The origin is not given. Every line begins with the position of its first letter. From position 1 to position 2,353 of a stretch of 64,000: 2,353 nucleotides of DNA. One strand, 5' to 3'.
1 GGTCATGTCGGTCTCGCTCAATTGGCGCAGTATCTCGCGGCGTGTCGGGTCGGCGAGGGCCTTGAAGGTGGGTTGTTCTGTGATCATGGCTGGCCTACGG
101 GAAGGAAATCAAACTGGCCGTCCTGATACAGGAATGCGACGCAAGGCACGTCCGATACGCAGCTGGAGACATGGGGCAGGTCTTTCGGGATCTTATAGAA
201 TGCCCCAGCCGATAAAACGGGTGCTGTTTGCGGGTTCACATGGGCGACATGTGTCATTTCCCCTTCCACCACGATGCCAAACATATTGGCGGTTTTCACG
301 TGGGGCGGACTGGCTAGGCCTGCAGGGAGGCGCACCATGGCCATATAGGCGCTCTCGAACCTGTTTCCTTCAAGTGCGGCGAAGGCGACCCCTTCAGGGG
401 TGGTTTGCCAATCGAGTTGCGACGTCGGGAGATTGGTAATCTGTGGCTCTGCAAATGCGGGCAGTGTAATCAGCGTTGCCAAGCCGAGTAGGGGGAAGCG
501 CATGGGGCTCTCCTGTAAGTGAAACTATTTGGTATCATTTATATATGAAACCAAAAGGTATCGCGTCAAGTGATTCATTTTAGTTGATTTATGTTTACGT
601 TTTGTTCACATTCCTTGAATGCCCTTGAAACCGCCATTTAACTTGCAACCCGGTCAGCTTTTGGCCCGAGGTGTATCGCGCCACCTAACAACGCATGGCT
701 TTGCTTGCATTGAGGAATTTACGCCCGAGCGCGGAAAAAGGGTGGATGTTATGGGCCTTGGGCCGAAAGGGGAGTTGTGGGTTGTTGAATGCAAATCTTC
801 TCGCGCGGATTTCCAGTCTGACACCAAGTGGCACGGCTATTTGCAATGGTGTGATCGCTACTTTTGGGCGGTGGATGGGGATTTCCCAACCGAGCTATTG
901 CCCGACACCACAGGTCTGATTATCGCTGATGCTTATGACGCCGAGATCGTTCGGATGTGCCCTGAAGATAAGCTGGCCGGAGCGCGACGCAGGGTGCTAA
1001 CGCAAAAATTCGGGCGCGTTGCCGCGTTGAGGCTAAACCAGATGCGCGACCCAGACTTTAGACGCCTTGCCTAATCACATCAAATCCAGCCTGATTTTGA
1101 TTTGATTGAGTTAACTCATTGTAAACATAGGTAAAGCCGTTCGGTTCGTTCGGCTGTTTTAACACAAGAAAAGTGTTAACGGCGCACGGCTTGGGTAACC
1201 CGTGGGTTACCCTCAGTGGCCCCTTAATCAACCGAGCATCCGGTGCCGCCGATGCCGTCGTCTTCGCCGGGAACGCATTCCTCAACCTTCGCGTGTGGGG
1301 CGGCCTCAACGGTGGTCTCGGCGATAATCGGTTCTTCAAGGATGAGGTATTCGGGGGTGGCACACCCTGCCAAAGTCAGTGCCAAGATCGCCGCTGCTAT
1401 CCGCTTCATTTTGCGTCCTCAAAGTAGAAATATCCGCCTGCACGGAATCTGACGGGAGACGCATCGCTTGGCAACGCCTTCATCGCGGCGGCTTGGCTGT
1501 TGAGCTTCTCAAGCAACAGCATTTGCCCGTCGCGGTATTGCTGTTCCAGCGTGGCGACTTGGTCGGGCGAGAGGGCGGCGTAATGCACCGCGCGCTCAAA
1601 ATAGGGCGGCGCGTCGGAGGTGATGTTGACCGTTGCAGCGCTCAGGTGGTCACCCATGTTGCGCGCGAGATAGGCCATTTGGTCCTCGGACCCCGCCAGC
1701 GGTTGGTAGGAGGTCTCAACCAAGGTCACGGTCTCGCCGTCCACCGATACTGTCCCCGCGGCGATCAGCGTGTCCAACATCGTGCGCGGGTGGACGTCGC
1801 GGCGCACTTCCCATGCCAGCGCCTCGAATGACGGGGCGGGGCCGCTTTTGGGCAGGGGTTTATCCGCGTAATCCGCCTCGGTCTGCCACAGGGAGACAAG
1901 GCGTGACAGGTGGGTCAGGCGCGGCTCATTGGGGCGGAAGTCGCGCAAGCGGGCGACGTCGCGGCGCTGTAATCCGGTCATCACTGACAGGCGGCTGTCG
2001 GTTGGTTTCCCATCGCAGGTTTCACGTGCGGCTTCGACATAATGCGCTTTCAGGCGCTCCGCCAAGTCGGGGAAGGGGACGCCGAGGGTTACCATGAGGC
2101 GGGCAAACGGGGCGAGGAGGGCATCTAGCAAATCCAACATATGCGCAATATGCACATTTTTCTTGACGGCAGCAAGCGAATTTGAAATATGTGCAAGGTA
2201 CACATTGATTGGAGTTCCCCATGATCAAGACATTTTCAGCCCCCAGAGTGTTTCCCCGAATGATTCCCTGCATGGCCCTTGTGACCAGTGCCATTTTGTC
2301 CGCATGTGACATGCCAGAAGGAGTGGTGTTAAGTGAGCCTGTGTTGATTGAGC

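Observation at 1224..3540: Three-gene module: DUF6502-like regulator, GIGGTG mini-lipoprotein and divergent vWA lipoprotein (best candidate for an undescribed system)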

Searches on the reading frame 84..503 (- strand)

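Call 3: search_protein_families(library=pfam, proteins=[window:84-503:-], max_evalue=0.1)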
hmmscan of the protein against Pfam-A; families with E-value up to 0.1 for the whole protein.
window:84-503:- (139 aa): 4 families
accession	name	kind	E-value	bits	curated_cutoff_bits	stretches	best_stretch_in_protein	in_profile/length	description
PF12973.13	Cupin_7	-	1.7e-07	31.4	27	1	26-89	7-70/105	ChrR Cupin-like domain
PF14499.12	DUF4437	-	5.5e-06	26.2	24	1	20-132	134-248/250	Domain of unknown function (DUF4437)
PF07883.17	Cupin_2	-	2.3e-05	24.5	27.2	1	56-123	2-66/70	Cupin domain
PF00190.28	Cupin_1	-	0.01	15.9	22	1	51-125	32-111/151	Cupin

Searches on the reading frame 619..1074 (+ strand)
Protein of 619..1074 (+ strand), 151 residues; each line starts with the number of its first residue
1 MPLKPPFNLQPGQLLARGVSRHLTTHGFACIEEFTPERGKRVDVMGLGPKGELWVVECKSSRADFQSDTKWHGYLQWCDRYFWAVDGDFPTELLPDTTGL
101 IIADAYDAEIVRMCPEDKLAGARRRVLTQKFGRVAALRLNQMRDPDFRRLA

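Call 3: search_protein_families(library=pfam, proteins=[window:619-1074:+], max_evalue=0.1)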
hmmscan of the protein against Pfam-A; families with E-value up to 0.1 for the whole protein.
window:619-1074:+ (151 aa): 1 family
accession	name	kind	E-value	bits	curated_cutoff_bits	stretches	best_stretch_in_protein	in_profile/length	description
PF06319.18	MmcB-like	-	2.3e-46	157.6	22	1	15-144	17-146/148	DNA repair protein MmcB-like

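Call 4: search_protein_families(library=ncbifam, proteins=[window:619-1074:+], max_evalue=0.1)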
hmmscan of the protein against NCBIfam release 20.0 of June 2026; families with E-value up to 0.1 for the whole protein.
window:619-1074:+ (151 aa): 1 family
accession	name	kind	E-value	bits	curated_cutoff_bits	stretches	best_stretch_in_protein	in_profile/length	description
NF003270.0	PRK04247.1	equivalog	0.033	13.2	216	1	26-76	146-196/250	endonuclease NucS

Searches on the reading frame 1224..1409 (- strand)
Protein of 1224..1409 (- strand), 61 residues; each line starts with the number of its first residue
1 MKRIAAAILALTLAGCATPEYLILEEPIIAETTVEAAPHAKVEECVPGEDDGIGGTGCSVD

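Call 3: search_protein_families(library=pfam, proteins=[window:1224-1409:-], max_evalue=0.1)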
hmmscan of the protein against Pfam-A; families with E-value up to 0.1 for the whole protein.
window:1224-1409:- (61 aa): 0 families

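Call 4: search_protein_families(library=ncbifam, proteins=[window:1224-1409:-], max_evalue=0.1)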
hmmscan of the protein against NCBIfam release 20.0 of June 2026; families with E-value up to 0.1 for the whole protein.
window:1224-1409:- (61 aa): 3 families
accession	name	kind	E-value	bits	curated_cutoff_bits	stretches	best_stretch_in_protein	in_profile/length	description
NF001302.0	PRK00249.1-2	equivalog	0.026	14.1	410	1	1-43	1-44/260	flagellar basal body L-ring protein FlgH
NF045606.1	lipo_J517_1871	equivalog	0.064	13.3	60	1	1-22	1-22/133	J517_1871 family lipoprotein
NF033216.1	lipo_YgdI_YgdR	subfamily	0.079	12.9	42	1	4-21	7-24/71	YgdI/YgdR family lipoprotein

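Call 57: find_homologous_proteins(query=window:1227-1409:-, max_evalue=10)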
Query window:1227-1409:- (61 aa): 13 proteins with E <= 10 among 13 candidates.
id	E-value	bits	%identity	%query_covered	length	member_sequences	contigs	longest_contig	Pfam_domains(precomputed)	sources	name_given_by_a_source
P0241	8.8e-32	125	100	100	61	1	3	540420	-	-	-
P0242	1.4e-24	102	84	100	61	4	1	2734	-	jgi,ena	jgi:hypothetical protein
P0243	2.1e-23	99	82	100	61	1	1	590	-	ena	-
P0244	1.5e-19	87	75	100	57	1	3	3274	-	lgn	-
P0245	5.1e-19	85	75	100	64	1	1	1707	-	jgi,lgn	-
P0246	4.4e-18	82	69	100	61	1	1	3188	-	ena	-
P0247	4.9e-16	76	67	100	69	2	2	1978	-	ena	-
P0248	1.8e-15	74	63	100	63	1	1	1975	-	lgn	-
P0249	2.2e-15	74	68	62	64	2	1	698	-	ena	-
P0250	2.6e-15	73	75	46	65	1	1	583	-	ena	-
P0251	2.4e-13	67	60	100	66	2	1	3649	-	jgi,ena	jgi:hypothetical protein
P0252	1.6e-12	65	58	100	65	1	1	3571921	-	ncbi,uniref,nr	ncbi:hypothetical protein [Litoreibacter janthinus]|uniref:Secreted protein n=1 Tax=Litoreibacter ja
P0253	4.5e-1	29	47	100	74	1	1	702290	-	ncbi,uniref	ncbi:hypothetical protein [Roseovarius sp. 2305UL8-3]|uniref:hypothetical protein n=1 Tax=Roseovariu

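Call 80: search_protein_families(library=padloc, proteins=[window:1227-1409:-], max_evalue=0.01)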
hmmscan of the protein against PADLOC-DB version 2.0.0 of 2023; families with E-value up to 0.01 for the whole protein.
window:1227-1409:- (61 aa): 0 families

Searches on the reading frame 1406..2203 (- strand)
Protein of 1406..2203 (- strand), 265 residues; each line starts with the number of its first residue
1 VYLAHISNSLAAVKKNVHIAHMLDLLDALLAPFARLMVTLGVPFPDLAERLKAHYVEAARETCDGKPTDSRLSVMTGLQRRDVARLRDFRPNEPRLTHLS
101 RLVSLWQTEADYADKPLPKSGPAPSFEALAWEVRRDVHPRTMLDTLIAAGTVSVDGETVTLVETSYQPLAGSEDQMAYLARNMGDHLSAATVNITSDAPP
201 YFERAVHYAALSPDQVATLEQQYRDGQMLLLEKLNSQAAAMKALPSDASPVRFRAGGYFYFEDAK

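Call 3: search_protein_families(library=pfam, proteins=[window:1406-2203:-], max_evalue=0.1)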
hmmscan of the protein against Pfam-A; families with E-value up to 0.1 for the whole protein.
window:1406-2203:- (265 aa): 1 family
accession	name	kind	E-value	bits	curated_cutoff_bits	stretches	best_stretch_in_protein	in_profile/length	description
PF20112.4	DUF6502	-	9.1e-11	41.5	27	1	28-240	10-237/268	Family of unknown function (DUF6502)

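Call 4: search_protein_families(library=ncbifam, proteins=[window:1406-2203:-], max_evalue=0.1)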
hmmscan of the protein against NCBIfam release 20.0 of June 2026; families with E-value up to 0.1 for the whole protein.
window:1406-2203:- (265 aa): 0 families

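Call 8: find_homologous_proteins(query=window:1406-2140:-)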
Query window:1406-2140:- (244 aa): 676 proteins with E <= 0.001 among 5110 candidates; the best 120 are listed.
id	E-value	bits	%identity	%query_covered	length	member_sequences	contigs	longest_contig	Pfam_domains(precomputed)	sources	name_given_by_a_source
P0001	1.0e-145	501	93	100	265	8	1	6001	PF20112.5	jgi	jgi:hypothetical protein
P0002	3.3e-142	490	91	99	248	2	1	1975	PF20112.5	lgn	-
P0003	6.4e-140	482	88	95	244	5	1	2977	PF20112.5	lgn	-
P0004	9.1e-136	469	88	99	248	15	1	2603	PF20112.5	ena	-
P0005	1.4e-133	462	85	95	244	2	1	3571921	PF20112.5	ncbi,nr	ncbi:DUF6502 family protein [Litoreibacter janthinus]|nr:DUF6502 family protein [Litoreibacter janth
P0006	3.8e-125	434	81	93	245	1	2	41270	PF20112.5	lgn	-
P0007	2.9e-110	385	71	96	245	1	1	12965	PF20112.5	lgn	-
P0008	9.4e-110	384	72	95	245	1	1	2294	PF20112.5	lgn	-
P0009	8.2e-108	377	71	99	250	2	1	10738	PF20112.5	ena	-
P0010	2.2e-107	376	72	100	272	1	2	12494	PF20112.5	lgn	-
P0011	7.4e-94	332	64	98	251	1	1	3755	PF20112.5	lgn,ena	-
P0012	4.6e-93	329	65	99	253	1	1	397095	PF20112.5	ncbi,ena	-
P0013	3.0e-92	326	63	98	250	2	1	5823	PF20112.5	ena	-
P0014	8.9e-92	325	64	98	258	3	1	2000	PF20112.5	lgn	-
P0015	1.1e-91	325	63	98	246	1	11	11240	PF20112.5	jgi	jgi:hypothetical protein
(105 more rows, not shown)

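Call 21: find_related_loci(query=window:1406-2140:-, collection=genome_contigs, flank=5000)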
Query window:1406-2140:- (244 aa) in genome_contigs; peptide patterns used: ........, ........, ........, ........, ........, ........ (x = any residue, [..] = any of these).
77 stretches matched a pattern; 37 encode a relative of the query (tblastn E <= 1e-3); 37 distinct loci.
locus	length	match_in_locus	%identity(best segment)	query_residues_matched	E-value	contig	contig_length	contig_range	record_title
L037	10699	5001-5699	90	11-243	4e-145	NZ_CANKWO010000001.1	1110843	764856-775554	Uncultured Litoreibacter sp. isolate 2-494.fasta NODE_1, whole genome shotgun sequence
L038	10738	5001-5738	89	1-242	2e-144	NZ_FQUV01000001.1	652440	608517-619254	Litoreibacter ascidiaceicola strain DSM 100566, whole genome shotgun sequence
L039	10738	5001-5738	88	1-242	2e-144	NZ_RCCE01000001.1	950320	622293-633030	Litoreibacter meonggei strain DSM 29466 Ga0104492_101, whole genome shotgun sequence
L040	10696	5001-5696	90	11-242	2e-142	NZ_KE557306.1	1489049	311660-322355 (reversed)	Litoreibacter arenae DSM 19593 Contig202, whole genome shotgun sequence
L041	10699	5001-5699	88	11-243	1e-140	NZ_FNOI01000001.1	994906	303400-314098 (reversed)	Litoreibacter albidus strain DSM 26922, whole genome shotgun sequence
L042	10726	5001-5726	90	1-242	9e-147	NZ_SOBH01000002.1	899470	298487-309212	Litoreibacter halocynthiae strain DSM 29467 Ga0104493_12, whole genome shotgun sequence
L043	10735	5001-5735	65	1-239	1e-100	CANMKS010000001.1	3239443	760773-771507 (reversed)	uncultured Rhodobacteraceae bacterium isolate 542.fasta genome assembly, contig: NODE_1, whole genome shotgun sequence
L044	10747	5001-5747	65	1-242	7e-100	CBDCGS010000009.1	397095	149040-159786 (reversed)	MAG: Alphaproteobacteria bacterium isolate 5446f676-90f9-4cd8-9f6e-1057d8fbf5d8 genome assembly, contig: contig_9, whole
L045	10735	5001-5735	62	1-239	7e-97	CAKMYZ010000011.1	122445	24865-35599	uncultured Alphaproteobacteria bacterium isolate EG16N_Bin1 genome assembly, contig: NODE_11_length_122445_cov_22.161623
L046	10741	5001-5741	62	1-239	6e-93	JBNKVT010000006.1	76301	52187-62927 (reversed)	MAG: Paracoccaceae bacterium isolate A1A2.bin.12.orig k141_153200, whole genome shotgun sequence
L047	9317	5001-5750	61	1-242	1e-91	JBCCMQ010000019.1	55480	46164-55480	MAG: Pseudomonadota bacterium isolate P01_C01_bin.58 k141_241098_length_55480_cov_59.0057, whole genome shotgun sequence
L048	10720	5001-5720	59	1-239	4e-91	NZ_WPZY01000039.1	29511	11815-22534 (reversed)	Ruegeria sp. HKCCD8929 NODE_39, whole genome shotgun sequence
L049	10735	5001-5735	64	1-239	3e-96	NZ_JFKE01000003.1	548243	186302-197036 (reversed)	Actibacterium mucosum KCTC 23349 contig3, whole genome shotgun sequence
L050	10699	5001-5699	45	5-239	1e-57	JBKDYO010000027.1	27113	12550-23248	MAG: Paracoccaceae bacterium isolate samp_4384_semibin_529 samp_4384_80221, whole genome shotgun sequence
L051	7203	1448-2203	38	9-244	2e-49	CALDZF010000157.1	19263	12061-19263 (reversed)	MAG: uncultured Rhizobiaceae group bacterium isolate H1_Bin_Bin_86_sub_1 genome assembly, contig: c_000000250949, whole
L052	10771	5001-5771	37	1-241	1e-42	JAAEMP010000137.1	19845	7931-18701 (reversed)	MAG: Hyphomicrobiales bacterium isolate Bse_9 BseG_CONTIG502547, whole genome shotgun sequence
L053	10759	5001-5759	38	4-242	1e-39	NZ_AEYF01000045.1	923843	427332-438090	Rhizobium sp. CCGE 510 plasmid pRspCCGE510d Contig45, whole genome shotgun sequence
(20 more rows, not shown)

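Call 24: search_protein_families(library=pfam, proteins=[L044:3353-4957:-, L050:4340-4936:-, L052:4085-4870:-, L047:3452-4231:-, L047:5944-6663:-, L050:5942-7108:-, L053:4385-4765:+, L044:1586-3313:-], max_evalue=0.01)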
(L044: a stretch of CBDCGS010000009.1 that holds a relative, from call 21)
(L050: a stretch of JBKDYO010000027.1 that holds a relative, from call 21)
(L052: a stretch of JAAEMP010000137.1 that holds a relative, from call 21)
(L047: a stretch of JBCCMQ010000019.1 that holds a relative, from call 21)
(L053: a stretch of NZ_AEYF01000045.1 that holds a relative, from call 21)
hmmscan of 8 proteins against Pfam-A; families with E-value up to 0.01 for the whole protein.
L044:3353-4957:- (534 aa): 5 families
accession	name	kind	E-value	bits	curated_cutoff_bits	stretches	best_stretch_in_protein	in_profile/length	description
PF12034.13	YfbK_C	-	1e-59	202.2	25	1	347-532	2-184/184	Uncharacterized protein YfbK, C-terminal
PF12450.13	vWF_A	-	4.4e-31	107.2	25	1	61-152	4-94/94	von Willebrand factor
PF00092.34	VWA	-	1.2e-18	68.3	23.8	1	169-339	1-170/174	von Willebrand factor type A domain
PF13519.12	VWA_2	-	8e-17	62.3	27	1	170-275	1-106/107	von Willebrand factor type A domain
PF13768.12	VWA_3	-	1.2e-06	29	27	1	169-327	2-153/155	von Willebrand factor type A domain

L050:4340-4936:- (198 aa): 0 families

L052:4085-4870:- (261 aa): 0 families

L047:3452-4231:- (259 aa): 0 families

L047:5944-6663:- (239 aa): 1 family
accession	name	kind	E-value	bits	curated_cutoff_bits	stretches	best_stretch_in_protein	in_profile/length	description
PF12915.13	DUF3833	-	8.4e-58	195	25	1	76-237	3-163/163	Protein of unknown function (DUF3833)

L050:5942-7108:- (388 aa): 1 family
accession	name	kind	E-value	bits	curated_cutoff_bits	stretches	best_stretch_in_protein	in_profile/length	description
PF04116.19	FA_hydroxylase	-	2.1e-17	64.2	31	1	238-367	2-132/132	Fatty acid hydroxylase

L053:4385-4765:+ (126 aa): 1 family
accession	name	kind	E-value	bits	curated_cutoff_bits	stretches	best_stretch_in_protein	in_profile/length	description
PF20557.3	DnaT_2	-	3.9e-05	24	27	1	23-89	38-106/168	Putative DnaT-like ssDNA binding protein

L044:1586-3313:- (575 aa): 0 families

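Call 38: predict_structure(alignment_id=A1)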
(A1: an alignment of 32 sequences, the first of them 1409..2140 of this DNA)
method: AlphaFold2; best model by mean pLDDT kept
length: 244 residues; sequences in the alignment: 32
mean_pLDDT: 83.9   pTM: 0.58
mean pLDDT of the five models: 83.9, 82.2, 77.1, 76.3, 74.5
residues with pLDDT >= 90: 76; 70-90: 144; 50-70: 23; < 50: 1
segments of 3 or more residues with pLDDT < 50: none
pLDDT, mean of each block of 10 residues (from residue 1): 76 79 86 92 90 94 84 66 86 92 95 90 84 93 68 70 81 84 83 93 88 86 80 81 69
secondary structure, 60 per line:
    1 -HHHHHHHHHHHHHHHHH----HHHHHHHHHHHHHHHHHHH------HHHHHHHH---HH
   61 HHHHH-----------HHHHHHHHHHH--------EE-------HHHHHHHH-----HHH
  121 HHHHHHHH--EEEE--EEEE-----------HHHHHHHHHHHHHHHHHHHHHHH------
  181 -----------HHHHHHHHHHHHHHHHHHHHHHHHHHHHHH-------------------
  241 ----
elements in order: H2-18 H23-41 H48-55 H59-65 H77-87 H105-112 H118-128 E131-134 E137-140 H152-174 H192-221

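Call 42: fold_search(model_id=the predicted structure, library=pdb)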
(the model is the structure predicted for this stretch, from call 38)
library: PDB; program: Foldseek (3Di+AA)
matches with E <= 10: 481; with E <= 0.001: 0
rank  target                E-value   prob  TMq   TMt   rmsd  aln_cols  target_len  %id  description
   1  4yrv_B                1.3e-02  0.92  0.30  0.27  12.7       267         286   12  Crystal structure of Anabaena transcription factor HetR complexed with 21-bp DNA from hetP promoter (released 2015-12-02)
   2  3qod_A                5.1e-02  0.80  0.36  0.31  11.9       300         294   15  Crystal Structure of Heterocyst Differentiation Protein, HetR from Fischerella mv11 (released 2011-04-20)
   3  2pex_B                6.0e-02  0.72  0.18  0.30  13.1       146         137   21  Structure of reduced C22S OhrR from Xanthamonas Campestris (released 2007-12-11)
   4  4j00_A                7.1e-02  0.90  0.41  0.35  12.1       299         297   13  Crystal Structure of Fischerella Transcription Factor HetR complexed with 24mer DNA target (released 2013-03-27)
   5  4hri_A                9.0e-02  0.54  0.32  0.29  13.4       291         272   13  Crystal structure of HetR in complex with a 21-bp palindromic DNA at the upstream of the hetP promoter from Anabaena (released 2013-04-17)
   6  4hri_B                9.5e-02  0.51  0.29  0.26  13.7       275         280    9  Crystal structure of HetR in complex with a 21-bp palindromic DNA at the upstream of the hetP promoter from Anabaena (released 2013-04-17)
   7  7tb6                  1.4e-01  0.28  0.17  0.15  15.9       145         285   16  Structure of S. maltophilia CapW (released 2022-01-19)
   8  3qpt                  1.5e-01  0.33  0.18  0.30  16.9       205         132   14  Crystal structure of the Salmonella transcriptional regulator SlyA (released 2011-05-04)
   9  4aih_B                1.9e-01  0.20  0.17  0.26  17.2       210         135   17  Crystal structure of RovA from Yersinia in its free form (released 2012-09-12)
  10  7wup_B                2.0e-01  0.23  0.21  0.15  18.9       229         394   15  The crystal structure of ApiI (released 2023-02-15)
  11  22oz_B                2.1e-01  0.21  0.18  0.26  15.5       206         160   16  Structural insights into HpaR-mediated recognition of hrpX and hrpG in Xanthomonas campestris pv. campestris (released 2026-03-11)
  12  7dvs_B                2.4e-01  0.35  0.19  0.28  13.8       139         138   13  Crystal structure of Apo (heme-free) PefR (released 2021-09-29)
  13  8ylf                  2.4e-01  0.20  0.17  0.25  16.0       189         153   18  Crystal structure of Burkholderia thailandensis MftR (released 2024-11-13)
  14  8eju_B                2.7e-01  0.54  0.21  0.21  12.1       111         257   16  The crystal structure of Pseudomonas putida PcaR (released 2024-03-20)
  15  5hsm                  2.8e-01  0.28  0.19  0.30  17.9       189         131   16  CRYSTAL STRUCTURE OF MYCOBACTERIUM TUBERCULOSIS MARR FAMILY PROTEIN RV2887 (released 2017-02-01)
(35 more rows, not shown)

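Call 43: search_solved_structures(query=A1, max_evalue=10)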
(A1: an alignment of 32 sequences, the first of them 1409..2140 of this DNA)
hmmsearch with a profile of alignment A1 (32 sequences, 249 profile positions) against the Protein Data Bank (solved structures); distinct sequences matched with E-value up to 10: 0.

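Call 80: search_protein_families(library=padloc, proteins=[window:1409-2140:-], max_evalue=0.01)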
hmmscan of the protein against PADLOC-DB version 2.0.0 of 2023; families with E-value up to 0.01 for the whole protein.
window:1409-2140:- (244 aa): 0 families

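Call 92: search_protein_representatives(alignment_id=A1)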
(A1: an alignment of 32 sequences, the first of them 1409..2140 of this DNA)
Query: 32 sequences, 249 profile positions. Proteins with E-value up to 0.001 (for the whole library): 4973; up to 1e-10: 3699; up to 1e-30: 949. The best 150 are listed.
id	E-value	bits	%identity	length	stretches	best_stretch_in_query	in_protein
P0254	3.3e-99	347.8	-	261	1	1-247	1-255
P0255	3.5e-87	308.5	-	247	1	1-248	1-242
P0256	9.7e-87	307.0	-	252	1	1-247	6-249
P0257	4.1e-85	301.7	-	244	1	3-248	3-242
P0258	7.4e-83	294.3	-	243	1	1-248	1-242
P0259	4.1e-82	291.9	-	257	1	1-248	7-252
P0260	8.0e-82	290.9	-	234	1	16-248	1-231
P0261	8.9e-82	290.8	-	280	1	3-246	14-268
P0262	1.6e-79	283.4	-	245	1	1-247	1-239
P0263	1.6e-77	276.8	-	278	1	4-246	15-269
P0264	2.3e-77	276.3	-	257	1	3-245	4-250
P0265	2.5e-77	276.2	-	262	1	4-247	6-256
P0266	3.8e-77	275.6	-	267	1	3-247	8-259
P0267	3.1e-76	272.6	-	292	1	4-248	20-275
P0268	1.1e-75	270.8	-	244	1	1-247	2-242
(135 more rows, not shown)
